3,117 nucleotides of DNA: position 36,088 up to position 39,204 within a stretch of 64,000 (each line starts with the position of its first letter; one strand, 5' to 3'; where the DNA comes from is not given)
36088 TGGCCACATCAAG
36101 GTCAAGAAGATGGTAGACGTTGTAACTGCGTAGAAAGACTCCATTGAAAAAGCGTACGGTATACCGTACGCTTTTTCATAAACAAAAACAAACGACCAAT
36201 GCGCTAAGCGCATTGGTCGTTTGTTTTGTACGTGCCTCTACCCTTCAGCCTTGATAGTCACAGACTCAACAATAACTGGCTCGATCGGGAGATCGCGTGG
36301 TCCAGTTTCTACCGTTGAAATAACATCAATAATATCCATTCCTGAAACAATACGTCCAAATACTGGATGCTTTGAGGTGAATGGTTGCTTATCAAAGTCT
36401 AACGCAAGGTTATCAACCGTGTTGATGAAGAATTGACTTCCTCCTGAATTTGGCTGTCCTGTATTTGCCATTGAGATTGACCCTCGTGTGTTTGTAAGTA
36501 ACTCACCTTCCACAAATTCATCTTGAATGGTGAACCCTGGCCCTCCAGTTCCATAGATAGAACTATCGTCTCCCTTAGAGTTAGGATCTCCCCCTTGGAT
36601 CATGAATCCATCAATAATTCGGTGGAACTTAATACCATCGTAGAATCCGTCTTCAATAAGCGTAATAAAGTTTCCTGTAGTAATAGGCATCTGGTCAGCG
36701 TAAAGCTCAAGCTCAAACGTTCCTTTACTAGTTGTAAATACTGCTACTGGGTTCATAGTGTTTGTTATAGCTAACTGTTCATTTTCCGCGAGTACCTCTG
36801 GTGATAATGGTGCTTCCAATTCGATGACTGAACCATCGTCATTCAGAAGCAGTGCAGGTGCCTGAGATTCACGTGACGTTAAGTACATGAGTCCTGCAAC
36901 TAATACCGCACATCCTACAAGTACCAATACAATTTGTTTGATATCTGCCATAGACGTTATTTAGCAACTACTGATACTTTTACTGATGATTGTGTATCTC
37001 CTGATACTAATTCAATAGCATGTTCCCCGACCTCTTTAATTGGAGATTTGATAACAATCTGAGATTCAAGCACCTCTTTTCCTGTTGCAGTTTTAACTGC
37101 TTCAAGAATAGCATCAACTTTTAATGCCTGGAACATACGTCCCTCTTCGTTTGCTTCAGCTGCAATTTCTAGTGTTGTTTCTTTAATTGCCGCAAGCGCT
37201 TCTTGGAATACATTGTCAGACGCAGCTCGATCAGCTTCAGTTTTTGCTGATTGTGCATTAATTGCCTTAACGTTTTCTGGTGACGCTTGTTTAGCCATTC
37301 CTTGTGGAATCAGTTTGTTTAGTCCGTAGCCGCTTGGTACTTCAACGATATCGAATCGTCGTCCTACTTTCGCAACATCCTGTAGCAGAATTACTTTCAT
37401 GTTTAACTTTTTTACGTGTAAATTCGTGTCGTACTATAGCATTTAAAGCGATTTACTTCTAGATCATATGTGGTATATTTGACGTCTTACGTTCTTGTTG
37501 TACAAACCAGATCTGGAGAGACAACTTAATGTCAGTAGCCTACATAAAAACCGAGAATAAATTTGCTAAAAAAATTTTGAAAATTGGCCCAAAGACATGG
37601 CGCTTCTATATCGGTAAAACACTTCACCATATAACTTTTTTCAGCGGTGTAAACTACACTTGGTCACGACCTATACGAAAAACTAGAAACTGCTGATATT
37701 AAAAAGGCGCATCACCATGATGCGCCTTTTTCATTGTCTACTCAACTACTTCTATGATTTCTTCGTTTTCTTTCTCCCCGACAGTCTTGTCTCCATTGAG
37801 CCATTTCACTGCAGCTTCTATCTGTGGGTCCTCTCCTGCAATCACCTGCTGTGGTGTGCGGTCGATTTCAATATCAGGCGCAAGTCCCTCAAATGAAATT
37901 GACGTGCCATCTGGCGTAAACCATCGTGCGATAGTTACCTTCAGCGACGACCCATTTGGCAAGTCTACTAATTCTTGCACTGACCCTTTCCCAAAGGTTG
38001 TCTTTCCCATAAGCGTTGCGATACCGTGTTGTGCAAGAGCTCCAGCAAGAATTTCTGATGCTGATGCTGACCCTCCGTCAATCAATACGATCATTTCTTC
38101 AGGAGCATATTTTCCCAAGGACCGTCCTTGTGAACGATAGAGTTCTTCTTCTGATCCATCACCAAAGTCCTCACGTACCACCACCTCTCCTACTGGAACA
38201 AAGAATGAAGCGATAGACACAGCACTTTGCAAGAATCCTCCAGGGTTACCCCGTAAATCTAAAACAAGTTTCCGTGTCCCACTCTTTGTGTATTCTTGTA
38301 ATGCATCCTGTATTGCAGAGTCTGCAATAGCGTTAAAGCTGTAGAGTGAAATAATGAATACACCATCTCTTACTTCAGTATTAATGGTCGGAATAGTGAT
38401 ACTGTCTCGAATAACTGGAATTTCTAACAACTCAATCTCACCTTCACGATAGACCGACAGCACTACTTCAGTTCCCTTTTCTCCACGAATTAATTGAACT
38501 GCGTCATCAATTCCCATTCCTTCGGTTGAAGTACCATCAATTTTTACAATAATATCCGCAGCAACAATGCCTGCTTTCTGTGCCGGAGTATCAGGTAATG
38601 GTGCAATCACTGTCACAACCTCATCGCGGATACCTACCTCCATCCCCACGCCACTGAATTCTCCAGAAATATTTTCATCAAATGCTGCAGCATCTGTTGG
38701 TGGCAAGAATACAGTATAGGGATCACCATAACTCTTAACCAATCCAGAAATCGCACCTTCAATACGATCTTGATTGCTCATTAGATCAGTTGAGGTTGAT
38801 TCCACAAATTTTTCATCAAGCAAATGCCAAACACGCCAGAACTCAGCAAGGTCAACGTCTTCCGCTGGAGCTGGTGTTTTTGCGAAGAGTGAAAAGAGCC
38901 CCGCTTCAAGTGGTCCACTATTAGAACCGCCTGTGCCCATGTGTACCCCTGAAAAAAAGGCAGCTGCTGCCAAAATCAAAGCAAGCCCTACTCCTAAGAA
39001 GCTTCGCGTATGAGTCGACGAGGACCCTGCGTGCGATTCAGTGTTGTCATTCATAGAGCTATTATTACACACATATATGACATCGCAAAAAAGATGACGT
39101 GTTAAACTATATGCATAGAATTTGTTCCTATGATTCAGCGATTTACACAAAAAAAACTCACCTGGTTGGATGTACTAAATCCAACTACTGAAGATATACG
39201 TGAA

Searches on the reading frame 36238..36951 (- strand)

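Call 63: search_protein_families(library=pfam, proteins=[window:36238-36951:-], max_evalue=0.0001)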
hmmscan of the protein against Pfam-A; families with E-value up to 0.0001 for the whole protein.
window:36238-36951:- (237 aa): 1 family
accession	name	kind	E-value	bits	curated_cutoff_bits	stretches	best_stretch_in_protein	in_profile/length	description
PF00160.26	Pro_isomerase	-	7.4e-46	156.7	21.7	1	72-232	4-158/159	Cyclophilin type peptidyl-prolyl cis-trans isomerase/CLD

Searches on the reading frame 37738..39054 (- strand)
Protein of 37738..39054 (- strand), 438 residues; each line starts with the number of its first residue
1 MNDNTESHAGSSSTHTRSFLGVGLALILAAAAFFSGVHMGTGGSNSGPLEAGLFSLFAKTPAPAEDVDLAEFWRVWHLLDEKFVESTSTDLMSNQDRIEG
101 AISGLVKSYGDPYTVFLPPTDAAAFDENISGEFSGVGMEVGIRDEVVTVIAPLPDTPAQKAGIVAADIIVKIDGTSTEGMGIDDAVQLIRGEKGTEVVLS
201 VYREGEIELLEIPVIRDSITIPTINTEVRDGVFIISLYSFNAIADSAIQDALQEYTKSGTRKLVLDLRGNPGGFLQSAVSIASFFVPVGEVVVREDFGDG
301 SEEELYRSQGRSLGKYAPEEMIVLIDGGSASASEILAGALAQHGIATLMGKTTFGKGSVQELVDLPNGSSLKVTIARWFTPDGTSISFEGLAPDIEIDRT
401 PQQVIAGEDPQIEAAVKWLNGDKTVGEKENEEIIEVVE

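Call 63: search_protein_families(library=pfam, proteins=[window:37738-39054:-], max_evalue=0.0001)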
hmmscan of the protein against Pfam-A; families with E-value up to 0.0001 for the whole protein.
window:37738-39054:- (438 aa): 5 families
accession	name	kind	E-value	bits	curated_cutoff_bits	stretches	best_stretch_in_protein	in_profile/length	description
PF03572.23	Peptidase_S41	-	3.6e-47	160.4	24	1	234-397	4-165/165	Peptidase family S41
PF17820.7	PDZ_6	-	2.6e-13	49.9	27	1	150-203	3-54/54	PDZ domain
PF13180.12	PDZ_2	-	9.7e-09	35.8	27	1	137-214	4-80/80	PDZ domain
PF00595.29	PDZ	-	1.1e-08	35.8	23.2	1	134-200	12-79/81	PDZ domain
PF22694.1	CtpB_N-like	-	4.8e-05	24.2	27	1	67-117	36-81/85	Activating protease CtpB N-terminal domain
